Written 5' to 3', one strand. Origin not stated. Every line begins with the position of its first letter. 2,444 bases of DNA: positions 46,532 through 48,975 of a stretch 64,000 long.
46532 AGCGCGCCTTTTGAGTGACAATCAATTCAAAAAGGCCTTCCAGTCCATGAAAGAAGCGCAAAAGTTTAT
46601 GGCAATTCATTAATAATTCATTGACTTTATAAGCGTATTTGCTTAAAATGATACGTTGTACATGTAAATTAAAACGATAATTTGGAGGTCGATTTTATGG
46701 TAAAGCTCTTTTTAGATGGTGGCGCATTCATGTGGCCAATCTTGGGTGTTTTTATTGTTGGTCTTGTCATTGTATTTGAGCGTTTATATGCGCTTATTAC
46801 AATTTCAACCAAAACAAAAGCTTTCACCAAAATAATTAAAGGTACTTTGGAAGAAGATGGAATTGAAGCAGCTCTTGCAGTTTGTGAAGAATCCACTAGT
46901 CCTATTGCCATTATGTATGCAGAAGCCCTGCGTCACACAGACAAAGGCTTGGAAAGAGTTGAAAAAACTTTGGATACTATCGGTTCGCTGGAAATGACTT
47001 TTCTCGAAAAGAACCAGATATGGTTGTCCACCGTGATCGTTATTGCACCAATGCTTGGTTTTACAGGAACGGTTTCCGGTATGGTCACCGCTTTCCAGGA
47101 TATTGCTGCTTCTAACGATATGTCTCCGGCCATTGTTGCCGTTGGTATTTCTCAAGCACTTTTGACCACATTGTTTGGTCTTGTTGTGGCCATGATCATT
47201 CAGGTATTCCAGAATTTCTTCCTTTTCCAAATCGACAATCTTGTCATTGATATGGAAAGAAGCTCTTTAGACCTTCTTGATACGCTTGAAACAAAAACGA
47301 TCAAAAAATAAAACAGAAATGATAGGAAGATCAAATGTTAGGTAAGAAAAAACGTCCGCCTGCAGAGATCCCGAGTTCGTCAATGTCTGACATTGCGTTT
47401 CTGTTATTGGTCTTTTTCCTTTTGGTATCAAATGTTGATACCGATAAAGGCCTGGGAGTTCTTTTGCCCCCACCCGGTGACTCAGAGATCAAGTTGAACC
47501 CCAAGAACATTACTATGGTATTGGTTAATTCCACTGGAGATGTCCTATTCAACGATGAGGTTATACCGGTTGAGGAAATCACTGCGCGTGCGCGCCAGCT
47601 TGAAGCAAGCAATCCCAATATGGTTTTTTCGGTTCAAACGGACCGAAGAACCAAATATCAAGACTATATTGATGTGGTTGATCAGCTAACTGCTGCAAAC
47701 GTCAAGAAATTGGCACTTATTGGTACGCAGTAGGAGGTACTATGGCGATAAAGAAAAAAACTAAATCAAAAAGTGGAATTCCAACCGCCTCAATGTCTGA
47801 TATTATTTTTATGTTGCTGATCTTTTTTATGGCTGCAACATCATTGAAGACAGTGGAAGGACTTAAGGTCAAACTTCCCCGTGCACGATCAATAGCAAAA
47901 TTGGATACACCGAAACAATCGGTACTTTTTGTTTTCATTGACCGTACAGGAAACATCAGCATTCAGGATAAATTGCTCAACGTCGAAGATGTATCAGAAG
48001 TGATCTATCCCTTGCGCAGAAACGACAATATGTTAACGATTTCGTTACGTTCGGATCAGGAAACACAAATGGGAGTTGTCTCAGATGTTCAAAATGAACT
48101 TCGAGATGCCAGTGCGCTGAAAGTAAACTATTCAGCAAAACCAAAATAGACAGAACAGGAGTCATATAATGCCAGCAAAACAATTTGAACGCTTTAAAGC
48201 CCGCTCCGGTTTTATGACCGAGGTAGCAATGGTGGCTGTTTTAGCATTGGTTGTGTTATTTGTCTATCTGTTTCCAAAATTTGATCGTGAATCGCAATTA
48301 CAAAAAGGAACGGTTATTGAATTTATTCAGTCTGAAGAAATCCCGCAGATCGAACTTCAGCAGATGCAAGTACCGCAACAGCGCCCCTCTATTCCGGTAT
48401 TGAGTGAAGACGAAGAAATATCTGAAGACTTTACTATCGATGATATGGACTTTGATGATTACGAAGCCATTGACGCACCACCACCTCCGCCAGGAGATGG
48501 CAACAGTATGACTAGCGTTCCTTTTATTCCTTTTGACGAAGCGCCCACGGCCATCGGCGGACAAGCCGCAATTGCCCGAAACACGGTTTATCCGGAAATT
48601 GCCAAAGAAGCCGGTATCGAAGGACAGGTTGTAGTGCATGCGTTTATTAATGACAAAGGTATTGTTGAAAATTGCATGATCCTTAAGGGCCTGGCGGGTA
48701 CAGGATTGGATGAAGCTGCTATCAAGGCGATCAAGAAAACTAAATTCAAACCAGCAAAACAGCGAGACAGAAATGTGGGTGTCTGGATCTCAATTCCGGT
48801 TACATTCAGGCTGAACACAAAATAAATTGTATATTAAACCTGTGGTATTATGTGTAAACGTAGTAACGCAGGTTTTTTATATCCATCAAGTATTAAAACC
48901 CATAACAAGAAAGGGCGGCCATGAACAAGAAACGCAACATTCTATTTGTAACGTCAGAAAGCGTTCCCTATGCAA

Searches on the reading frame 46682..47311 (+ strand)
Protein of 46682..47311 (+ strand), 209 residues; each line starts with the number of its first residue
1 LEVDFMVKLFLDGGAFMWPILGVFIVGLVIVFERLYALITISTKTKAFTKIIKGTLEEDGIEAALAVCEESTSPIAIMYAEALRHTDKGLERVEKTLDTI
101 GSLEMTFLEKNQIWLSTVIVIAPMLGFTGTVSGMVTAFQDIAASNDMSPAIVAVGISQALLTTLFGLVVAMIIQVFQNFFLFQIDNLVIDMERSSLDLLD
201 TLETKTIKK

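Call 56: search_protein_families(library=pfam, proteins=[window:46682-47311:+], max_evalue=0.001)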
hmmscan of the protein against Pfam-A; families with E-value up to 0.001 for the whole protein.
window:46682-47311:+ (209 aa): 1 family
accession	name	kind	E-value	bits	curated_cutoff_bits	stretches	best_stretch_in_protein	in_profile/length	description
PF01618.21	MotA_ExbB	-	2.2e-25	89.3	22.9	1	73-192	4-126/127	MotA/TolQ/ExbB proton channel family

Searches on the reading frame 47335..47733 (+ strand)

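Call 56: search_protein_families(library=pfam, proteins=[window:47335-47733:+], max_evalue=0.001)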
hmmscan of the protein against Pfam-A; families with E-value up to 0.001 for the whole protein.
window:47335-47733:+ (132 aa): 1 family
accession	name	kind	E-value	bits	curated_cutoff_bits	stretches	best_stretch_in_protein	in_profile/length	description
PF02472.21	ExbD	-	1.4e-24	87.1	25.4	1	5-128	1-123/128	Biopolymer transport protein ExbD/TolR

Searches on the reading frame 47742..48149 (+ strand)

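Call 56: search_protein_families(library=pfam, proteins=[window:47742-48149:+], max_evalue=0.001)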
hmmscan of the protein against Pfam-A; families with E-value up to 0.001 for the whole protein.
window:47742-48149:+ (135 aa): 1 family
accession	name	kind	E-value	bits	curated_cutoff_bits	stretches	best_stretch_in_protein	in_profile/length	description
PF02472.21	ExbD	-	1e-19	71.3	25.4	1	8-132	3-125/128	Biopolymer transport protein ExbD/TolR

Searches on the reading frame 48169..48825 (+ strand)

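Call 56: search_protein_families(library=pfam, proteins=[window:48169-48825:+], max_evalue=0.001)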
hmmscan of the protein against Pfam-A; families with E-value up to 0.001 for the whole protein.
window:48169-48825:+ (218 aa): 1 family
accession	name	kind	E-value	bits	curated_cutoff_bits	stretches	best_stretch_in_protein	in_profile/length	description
PF03544.19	TonB_C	-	1.7e-19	70.5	24.6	1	138-215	2-79/79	Gram-negative bacterial TonB protein C-terminal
